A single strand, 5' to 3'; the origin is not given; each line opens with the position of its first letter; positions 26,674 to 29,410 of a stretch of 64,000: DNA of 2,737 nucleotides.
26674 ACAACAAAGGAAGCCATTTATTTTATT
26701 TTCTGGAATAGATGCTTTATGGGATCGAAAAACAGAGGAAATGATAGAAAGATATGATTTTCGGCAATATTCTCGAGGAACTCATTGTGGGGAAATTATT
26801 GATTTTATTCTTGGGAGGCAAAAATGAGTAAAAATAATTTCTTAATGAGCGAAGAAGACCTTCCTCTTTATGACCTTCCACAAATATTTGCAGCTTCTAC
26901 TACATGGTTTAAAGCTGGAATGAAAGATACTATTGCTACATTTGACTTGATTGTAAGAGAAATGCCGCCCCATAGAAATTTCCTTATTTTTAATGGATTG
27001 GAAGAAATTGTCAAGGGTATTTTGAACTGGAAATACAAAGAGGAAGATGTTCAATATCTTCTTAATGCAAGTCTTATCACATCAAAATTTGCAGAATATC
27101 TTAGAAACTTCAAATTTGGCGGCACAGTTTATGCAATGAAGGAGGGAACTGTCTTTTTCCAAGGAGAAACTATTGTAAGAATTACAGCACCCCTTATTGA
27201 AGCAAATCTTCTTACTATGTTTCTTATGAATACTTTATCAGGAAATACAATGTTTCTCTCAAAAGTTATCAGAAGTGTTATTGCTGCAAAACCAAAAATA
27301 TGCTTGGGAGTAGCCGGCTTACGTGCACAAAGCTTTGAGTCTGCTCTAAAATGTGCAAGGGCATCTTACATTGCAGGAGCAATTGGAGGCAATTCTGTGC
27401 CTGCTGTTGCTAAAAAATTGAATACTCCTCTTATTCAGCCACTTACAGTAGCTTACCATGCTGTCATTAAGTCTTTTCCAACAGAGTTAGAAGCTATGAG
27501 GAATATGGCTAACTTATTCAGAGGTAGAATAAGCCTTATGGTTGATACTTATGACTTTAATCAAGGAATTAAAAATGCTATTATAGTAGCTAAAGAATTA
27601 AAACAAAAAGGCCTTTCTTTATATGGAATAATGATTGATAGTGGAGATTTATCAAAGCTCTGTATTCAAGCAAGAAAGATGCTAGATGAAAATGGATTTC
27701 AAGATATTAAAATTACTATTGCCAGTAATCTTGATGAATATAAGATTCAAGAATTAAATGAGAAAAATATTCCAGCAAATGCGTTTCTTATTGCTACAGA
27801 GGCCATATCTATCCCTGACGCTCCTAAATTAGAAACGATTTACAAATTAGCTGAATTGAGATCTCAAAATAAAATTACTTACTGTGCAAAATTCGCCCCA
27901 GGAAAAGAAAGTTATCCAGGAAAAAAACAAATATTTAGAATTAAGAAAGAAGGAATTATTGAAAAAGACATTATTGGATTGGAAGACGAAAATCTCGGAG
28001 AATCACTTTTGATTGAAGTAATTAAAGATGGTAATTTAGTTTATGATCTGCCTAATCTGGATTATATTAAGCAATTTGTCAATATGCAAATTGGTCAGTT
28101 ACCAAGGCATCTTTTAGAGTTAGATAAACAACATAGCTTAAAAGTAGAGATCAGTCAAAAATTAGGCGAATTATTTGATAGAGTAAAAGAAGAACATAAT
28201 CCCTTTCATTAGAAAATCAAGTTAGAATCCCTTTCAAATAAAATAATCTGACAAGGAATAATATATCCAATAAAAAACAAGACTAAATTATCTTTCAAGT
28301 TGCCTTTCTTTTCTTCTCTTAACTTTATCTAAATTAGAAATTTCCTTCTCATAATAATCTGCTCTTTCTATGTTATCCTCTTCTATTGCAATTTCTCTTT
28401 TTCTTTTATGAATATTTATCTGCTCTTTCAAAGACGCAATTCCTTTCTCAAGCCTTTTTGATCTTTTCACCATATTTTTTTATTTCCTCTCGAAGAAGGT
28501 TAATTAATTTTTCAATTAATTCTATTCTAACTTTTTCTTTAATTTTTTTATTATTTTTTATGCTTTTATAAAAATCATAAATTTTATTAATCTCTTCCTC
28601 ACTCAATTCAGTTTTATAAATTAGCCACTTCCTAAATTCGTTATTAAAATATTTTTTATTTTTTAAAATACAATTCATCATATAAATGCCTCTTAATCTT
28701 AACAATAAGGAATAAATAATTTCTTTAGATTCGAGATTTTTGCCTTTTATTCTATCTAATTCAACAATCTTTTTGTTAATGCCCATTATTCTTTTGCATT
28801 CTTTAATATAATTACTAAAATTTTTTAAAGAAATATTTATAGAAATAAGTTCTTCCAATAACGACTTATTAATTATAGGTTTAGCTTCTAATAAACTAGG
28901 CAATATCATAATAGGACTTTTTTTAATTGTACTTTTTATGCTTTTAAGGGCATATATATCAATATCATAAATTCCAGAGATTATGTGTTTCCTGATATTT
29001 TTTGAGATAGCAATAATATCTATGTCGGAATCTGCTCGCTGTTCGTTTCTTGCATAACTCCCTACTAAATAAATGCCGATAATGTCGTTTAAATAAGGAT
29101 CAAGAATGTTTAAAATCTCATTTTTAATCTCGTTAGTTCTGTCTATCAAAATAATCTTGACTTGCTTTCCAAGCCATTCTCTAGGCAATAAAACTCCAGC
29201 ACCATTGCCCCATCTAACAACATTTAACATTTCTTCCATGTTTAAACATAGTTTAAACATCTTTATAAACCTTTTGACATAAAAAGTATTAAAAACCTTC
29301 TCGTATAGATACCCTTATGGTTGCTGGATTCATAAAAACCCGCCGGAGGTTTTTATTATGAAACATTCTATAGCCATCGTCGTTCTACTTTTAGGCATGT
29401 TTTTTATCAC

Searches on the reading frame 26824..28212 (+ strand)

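Call 40: search_protein_families(library=pfam, proteins=[window:26824-28212:+], max_evalue=0.01)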
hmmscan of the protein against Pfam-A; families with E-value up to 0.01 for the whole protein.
window:26824-28212:+ (462 aa): 2 families
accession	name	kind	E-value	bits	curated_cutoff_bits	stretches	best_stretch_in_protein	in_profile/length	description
PF17767.7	NAPRTase_N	-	1.5e-22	80.7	32.6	1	26-139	12-125/125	Nicotinate phosphoribosyltransferase (NAPRTase) N-terminal domain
PF17956.6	NAPRTase_C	-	1.3e-09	38.9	23.3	1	393-450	53-110/111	Nicotinate phosphoribosyltransferase C-terminal domain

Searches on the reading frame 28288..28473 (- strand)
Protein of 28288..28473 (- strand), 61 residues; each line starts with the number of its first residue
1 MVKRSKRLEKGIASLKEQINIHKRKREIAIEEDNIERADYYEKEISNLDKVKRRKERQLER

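Call 3: search_protein_families(library=pfam, proteins=[window:28288-28473:-], max_evalue=1)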
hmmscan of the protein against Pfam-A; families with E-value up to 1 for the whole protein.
window:28288-28473:- (61 aa): 1 family
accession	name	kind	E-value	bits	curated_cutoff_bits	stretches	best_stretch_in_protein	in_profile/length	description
PF25128.1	HRDE1_NRDE3_N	-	0.13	12.6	32.3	0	31-58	122-149/158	HRDE1/NRDE-3, N-terminal domain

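Call 6: search_protein_families(library=ncbifam, proteins=[window:28288-28473:-], max_evalue=1)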
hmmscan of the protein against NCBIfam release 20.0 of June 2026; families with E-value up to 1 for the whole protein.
window:28288-28473:- (61 aa): 0 families

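Call 7: search_protein_families(library=padloc, proteins=[window:28288-28473:-], max_evalue=1)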
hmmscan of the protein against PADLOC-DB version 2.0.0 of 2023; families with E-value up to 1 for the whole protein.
window:28288-28473:- (61 aa): 0 families

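Call 10: find_homologous_proteins(query=window:28288-28473:-, max_evalue=0.01)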
Query window:28288-28473:- (61 aa): 5 proteins with E <= 0.01 among 5 candidates.
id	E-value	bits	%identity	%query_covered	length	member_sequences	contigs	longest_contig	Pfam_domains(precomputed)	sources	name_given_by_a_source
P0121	6.7e-25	103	92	100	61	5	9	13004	-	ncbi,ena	-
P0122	8.4e-22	93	84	100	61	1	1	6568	-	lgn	-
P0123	8.2e-20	87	78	97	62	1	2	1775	-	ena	-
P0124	1.7e-7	49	60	92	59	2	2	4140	-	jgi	-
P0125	2.7e-5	42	60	74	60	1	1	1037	-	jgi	jgi:hypothetical protein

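Call 32: search_protein_representatives(alignment_id=A2)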
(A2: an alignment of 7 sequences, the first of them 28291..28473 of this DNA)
Query: 7 sequences, 61 profile positions. Proteins with E-value up to 0.001 (for the whole library): 156; up to 1e-10: 42; up to 1e-30: 0. The best 150 are listed.
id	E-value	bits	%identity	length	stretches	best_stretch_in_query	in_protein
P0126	9.5e-24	99.6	-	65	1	1-61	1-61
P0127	9.8e-20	86.7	-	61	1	2-61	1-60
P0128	6.1e-17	77.8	-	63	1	1-61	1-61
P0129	7.6e-17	77.5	-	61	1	2-61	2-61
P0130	1.4e-16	76.6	-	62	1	1-61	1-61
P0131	5.7e-16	74.7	-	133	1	1-61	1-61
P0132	1.3e-15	73.5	-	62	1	1-61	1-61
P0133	1.3e-15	73.5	-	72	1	1-60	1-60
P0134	3.7e-15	72.0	-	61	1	1-61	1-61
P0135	4.8e-15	71.7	-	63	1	1-61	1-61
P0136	9.7e-15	70.7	-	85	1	1-61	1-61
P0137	1.2e-14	70.5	-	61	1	1-61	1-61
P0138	3.2e-14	69.0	-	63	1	1-61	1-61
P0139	4.8e-14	68.5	-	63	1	3-60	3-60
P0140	5.9e-14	68.2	-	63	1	1-58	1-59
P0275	5.7e-04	36.2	-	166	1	6-61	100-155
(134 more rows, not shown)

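Call 34: list_cluster_members(proteins=[P0275, P0126, L042:2239-3174:+])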
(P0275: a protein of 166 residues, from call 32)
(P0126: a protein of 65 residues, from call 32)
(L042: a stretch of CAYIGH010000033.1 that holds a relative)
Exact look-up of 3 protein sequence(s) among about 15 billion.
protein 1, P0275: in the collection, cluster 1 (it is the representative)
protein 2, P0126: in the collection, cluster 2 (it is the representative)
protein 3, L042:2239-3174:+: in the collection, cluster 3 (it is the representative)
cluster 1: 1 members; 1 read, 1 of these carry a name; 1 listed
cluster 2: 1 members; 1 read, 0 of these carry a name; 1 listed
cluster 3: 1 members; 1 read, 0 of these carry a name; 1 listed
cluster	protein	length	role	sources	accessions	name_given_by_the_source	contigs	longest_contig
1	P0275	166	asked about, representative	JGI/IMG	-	hypothetical protein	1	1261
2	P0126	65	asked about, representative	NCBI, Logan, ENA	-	-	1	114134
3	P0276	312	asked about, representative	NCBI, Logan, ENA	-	-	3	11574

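Call 35: find_encoding_contigs(protein=P0275, flank=5000)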
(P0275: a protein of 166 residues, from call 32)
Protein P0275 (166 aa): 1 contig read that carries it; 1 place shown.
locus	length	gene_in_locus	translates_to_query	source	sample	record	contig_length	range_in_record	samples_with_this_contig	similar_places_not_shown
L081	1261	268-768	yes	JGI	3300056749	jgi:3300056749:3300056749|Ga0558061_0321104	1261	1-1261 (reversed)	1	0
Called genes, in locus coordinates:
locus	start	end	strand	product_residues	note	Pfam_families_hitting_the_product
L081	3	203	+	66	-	?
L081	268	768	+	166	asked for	-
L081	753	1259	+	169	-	?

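Call 40: search_protein_families(library=pfam, proteins=[P0275, L081:753-1259:+], max_evalue=0.01)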
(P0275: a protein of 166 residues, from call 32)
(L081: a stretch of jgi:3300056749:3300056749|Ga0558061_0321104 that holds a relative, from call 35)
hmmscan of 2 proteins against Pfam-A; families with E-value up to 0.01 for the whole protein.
P0275 (166 aa): 0 families

L081:753-1259:+ (169 aa): 0 families

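Call 69: predict_structure(alignment_id=A5)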
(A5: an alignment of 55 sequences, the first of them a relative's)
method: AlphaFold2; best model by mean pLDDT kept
length: 312 residues; sequences in the alignment: 55
mean_pLDDT: 90.3   pTM: 0.79
mean pLDDT of the five models: 90.3, 89.8, 88.3, 87.5, 87.3
residues with pLDDT >= 90: 201; 70-90: 101; 50-70: 10; < 50: 0
segments of 3 or more residues with pLDDT < 50: none
pLDDT, mean of each block of 10 residues (from residue 1): 77 70 84 85 98 98 93 97 96 98 89 94 97 91 93 94 79 94 95 93 97 91 78 93 96 88 91 90 83 91 88 78
secondary structure, 60 per line:
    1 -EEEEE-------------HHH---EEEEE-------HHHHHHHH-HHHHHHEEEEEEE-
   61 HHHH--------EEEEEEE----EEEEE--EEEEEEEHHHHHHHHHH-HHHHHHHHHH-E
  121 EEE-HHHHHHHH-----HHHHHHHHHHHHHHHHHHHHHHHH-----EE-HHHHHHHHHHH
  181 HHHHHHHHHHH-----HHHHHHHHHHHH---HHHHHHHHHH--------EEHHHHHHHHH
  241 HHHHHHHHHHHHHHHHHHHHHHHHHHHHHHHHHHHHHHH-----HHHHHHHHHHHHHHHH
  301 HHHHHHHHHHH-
elements in order: E2-6 E26-30 H38-45 H47-52 E53-59 H61-64 E73-79 E84-88 E91-97 H98-107 H109-118 E120-123 H125-132 H138-161 H170-191 H197-208 H212-221 H232-279 H285-311

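Call 73: fold_search(model_id=the predicted structure, library=pdb)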
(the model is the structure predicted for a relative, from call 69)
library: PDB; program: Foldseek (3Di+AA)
matches with E <= 10: 266; with E <= 0.001: 28
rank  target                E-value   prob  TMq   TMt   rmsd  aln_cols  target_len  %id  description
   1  9dbj_C                6.5e-07  1.00  0.38  0.52  11.0       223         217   14  Structure of Hailong HalB R164A mutant with non-hydrolyzable dATP (released 2025-05-07)
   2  6nmk_A                1.1e-06  1.00  0.44  0.52   6.1       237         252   13  Binary complex structure of the T130K mutant of ANT-4'' with Neomycin (released 2020-01-15)
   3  6un8_A                1.8e-06  1.00  0.45  0.53   6.2       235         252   12  Wild type ANT bound to neomycin (released 2020-05-06)
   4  9dbj_B                1.8e-06  1.00  0.38  0.53   9.8       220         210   15  Structure of Hailong HalB R164A mutant with non-hydrolyzable dATP (released 2025-05-07)
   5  6p01_A                1.9e-06  1.00  0.45  0.54   6.2       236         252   13  Apo structure of the E52D mutant of ANT-4 (released 2020-01-29)
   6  9dbj_A                1.9e-06  1.00  0.38  0.52  10.2       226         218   14  Structure of Hailong HalB R164A mutant with non-hydrolyzable dATP (released 2025-05-07)
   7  6p06_A                2.1e-06  1.00  0.45  0.52   6.0       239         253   12  Ternary structure of the E52D mutant of ANT-4 with Neomycin and AMPCPP (released 2020-01-29)
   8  9dbj_D                2.7e-06  1.00  0.42  0.56   6.9       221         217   15  Structure of Hailong HalB R164A mutant with non-hydrolyzable dATP (released 2025-05-07)
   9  1kny_A                3.0e-06  1.00  0.45  0.54   6.2       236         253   13  KANAMYCIN NUCLEOTIDYLTRANSFERASE (released 1996-08-17)
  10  6un8_B                3.2e-06  1.00  0.45  0.53   6.1       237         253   13  Wild type ANT bound to neomycin (released 2020-05-06)
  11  9dbj_E                4.4e-06  1.00  0.37  0.50  10.5       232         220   16  Structure of Hailong HalB R164A mutant with non-hydrolyzable dATP (released 2025-05-07)
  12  9dbj_F                4.6e-06  1.00  0.36  0.50   4.9       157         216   18  Structure of Hailong HalB R164A mutant with non-hydrolyzable dATP (released 2025-05-07)
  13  6nmk_B                4.6e-06  1.00  0.43  0.51   6.2       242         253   12  Binary complex structure of the T130K mutant of ANT-4'' with Neomycin (released 2020-01-15)
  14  9dbh_B                6.9e-06  1.00  0.40  0.55   5.4       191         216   17  Structure of Hailong HalB in complex with oligodeoxyadenylate (released 2025-05-07)
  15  9dbi_A                7.7e-06  1.00  0.41  0.54   7.2       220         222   14  Structure of Hailong HalB D21A/D23A mutant (released 2025-05-07)
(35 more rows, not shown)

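Call 88: find_related_loci(query=P0275, collection=metagenome_contigs, flank=10000)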
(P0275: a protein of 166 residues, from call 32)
Query P0275 (166 aa) in metagenome_contigs; peptide patterns used: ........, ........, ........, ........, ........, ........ (x = any residue, [..] = any of these).
359 stretches matched a pattern; 5 encode a relative of the query (tblastn E <= 1e-3); 5 distinct loci.
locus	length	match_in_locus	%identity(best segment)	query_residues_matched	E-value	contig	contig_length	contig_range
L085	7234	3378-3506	67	11-53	9e-17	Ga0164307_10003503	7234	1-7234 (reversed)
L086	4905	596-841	43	8-91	1e-16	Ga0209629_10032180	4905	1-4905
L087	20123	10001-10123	71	13-53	1e-16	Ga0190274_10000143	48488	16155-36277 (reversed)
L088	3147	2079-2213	56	13-57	6e-15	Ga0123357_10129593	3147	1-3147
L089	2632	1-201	42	23-91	5e-12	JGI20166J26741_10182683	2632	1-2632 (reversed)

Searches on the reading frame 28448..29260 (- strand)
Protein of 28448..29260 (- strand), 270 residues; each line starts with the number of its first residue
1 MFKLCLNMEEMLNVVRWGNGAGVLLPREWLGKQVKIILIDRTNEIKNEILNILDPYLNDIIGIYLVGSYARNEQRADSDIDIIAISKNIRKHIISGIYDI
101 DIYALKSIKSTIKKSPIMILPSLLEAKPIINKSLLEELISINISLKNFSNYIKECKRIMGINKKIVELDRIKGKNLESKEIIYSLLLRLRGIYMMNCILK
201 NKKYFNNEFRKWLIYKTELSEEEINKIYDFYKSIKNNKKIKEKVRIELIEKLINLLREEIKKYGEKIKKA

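Call 3: search_protein_families(library=pfam, proteins=[window:28448-29260:-], max_evalue=1)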
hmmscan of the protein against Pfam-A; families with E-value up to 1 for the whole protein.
window:28448-29260:- (270 aa): 6 families
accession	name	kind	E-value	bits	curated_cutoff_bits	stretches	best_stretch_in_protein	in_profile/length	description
PF01909.29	NTP_transf_2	-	3.7e-07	30.9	21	1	49-107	4-63/93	Nucleotidyltransferase domain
PF18765.7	Polbeta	-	5.7e-06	26.8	26.9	1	47-94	1-43/93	Polymerase beta, Nucleotidyltransferase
PF22600.2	MTPAP-like_central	-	0.00042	20.8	27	1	41-147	21-124/139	Poly(A) RNA polymerase, mitochondrial-like, central palm domain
PF09853.14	DUF2080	-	0.0019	18.4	21.5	1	16-40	24-48/50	Putative transposon-encoded protein (DUF2080)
PF12633.13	Adenyl_cycl_N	-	0.0043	17.5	27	1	57-83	89-115/199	Adenylate cyclase NT domain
PF09832.14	DUF2059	-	0.024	15.1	23.6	1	214-233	10-29/60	Uncharacterized protein conserved in bacteria (DUF2059)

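Call 6: search_protein_families(library=ncbifam, proteins=[window:28448-29260:-], max_evalue=1)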
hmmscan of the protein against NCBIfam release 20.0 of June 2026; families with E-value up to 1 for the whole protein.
window:28448-29260:- (270 aa): 5 families
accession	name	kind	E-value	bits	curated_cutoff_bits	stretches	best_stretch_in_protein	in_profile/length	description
NF033496.0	DUF2080_fam_acc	subfamily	6e-09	35.4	22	1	15-40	9-34/34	DUF2080 family transposase-associated protein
NF051895.1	anti_phage_HalB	equivalog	2.8e-08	33.6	190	1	64-162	3-100/211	anti-phage Hailong system nucleotidyltransferase HalB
NF047752.1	MntA_antitoxin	equivalog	7.3e-06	25.8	60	1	59-88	6-35/106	type VII toxin-antitoxin system MntA family adenylyltransferase antitoxin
NF012212.1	ANT_9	subfamily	2e-05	24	340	1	44-88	5-49/249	aminoglycoside nucleotidyltransferase ANT(9)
NF006907.0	PRK09400.1-2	equivalog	0.086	12.9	99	1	140-164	14-38/78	preprotein translocase subunit SecE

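Call 7: search_protein_families(library=padloc, proteins=[window:28448-29260:-], max_evalue=1)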
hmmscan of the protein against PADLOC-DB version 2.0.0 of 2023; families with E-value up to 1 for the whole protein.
window:28448-29260:- (270 aa): 9 families
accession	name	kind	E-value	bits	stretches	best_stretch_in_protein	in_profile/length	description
PDLC04903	PDC-S09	-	8.5e-07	27.3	1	53-88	19-54/108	-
PDLC04368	PDC-M05A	-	4.2e-06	24.7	1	38-90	85-137/201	-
PDLC04904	PDC-S09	-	1.5e-05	23.1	1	42-84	9-49/104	-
PDLC04906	PDC-S09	-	3e-05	22.3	1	60-84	18-48/98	-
PDLC04372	PDC-M05A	-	0.00015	20.1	1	38-89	54-105/167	-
PDLC04369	PDC-M05A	-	0.00023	18.9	1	39-89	85-132/201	-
PDLC04902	PDC-S09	-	0.00036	18.8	1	60-85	21-46/97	-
PDLC04907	PDC-S09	-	0.0004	18.5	1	59-94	26-61/114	-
PDLC04901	PDC-S09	-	0.0012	17.6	1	42-96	5-55/126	-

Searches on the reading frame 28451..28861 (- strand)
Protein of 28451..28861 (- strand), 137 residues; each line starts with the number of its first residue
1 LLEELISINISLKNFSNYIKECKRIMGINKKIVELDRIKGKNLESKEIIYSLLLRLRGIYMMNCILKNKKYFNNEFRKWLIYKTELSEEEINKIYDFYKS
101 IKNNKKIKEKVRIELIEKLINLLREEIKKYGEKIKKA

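Call 62: search_protein_families(library=pfam, proteins=[window:28451-28861:-], max_evalue=10)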
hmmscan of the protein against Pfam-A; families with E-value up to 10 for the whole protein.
window:28451-28861:- (137 aa): 5 families
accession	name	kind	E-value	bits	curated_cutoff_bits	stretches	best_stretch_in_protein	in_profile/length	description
PF09832.14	DUF2059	-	0.011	16.2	23.6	1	81-100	10-29/60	Uncharacterized protein conserved in bacteria (DUF2059)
PF11566.13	PI31_Prot_N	-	0.05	13.7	21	1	39-125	75-153/154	PI31 proteasome regulator N-terminal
PF18534.6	HBD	-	0.14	12.8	32.9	1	74-104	33-63/84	Helical bundle domain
PF03352.18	Adenine_glyco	-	0.14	12.4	25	1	63-109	42-89/177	Methyladenine glycosylase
PF23885.1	DUF7238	-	3.3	8.3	27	1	91-130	5-44/112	Family of unknown function (DUF7238)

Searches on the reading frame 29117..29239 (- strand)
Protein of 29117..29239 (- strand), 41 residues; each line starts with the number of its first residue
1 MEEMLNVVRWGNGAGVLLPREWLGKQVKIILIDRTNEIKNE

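Call 83: search_solved_structures(query=window:29117-29239:-, max_evalue=10, show_alignments=3)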
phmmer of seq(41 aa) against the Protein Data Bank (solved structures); distinct sequences matched with E-value up to 10: 0.

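Call 86: search_solved_structures(query=A6, max_evalue=10, show_alignments=3)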
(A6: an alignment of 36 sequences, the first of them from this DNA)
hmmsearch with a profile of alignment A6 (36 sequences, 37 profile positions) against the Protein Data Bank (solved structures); distinct sequences matched with E-value up to 10: 5.
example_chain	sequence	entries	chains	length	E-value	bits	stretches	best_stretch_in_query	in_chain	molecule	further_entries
2mrn_A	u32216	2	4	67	0.29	13.9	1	6-19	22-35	Antitoxin MazE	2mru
1mvf_D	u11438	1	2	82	0.46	13.2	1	7-19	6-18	PemI-like protein 1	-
1ub4_C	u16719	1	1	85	0.49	13.1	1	7-19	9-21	MazE protein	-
5l6m_A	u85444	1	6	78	0.55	12.9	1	7-32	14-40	VapB family protein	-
5k8j_A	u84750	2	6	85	0.65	12.7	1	7-32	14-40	VapB family protein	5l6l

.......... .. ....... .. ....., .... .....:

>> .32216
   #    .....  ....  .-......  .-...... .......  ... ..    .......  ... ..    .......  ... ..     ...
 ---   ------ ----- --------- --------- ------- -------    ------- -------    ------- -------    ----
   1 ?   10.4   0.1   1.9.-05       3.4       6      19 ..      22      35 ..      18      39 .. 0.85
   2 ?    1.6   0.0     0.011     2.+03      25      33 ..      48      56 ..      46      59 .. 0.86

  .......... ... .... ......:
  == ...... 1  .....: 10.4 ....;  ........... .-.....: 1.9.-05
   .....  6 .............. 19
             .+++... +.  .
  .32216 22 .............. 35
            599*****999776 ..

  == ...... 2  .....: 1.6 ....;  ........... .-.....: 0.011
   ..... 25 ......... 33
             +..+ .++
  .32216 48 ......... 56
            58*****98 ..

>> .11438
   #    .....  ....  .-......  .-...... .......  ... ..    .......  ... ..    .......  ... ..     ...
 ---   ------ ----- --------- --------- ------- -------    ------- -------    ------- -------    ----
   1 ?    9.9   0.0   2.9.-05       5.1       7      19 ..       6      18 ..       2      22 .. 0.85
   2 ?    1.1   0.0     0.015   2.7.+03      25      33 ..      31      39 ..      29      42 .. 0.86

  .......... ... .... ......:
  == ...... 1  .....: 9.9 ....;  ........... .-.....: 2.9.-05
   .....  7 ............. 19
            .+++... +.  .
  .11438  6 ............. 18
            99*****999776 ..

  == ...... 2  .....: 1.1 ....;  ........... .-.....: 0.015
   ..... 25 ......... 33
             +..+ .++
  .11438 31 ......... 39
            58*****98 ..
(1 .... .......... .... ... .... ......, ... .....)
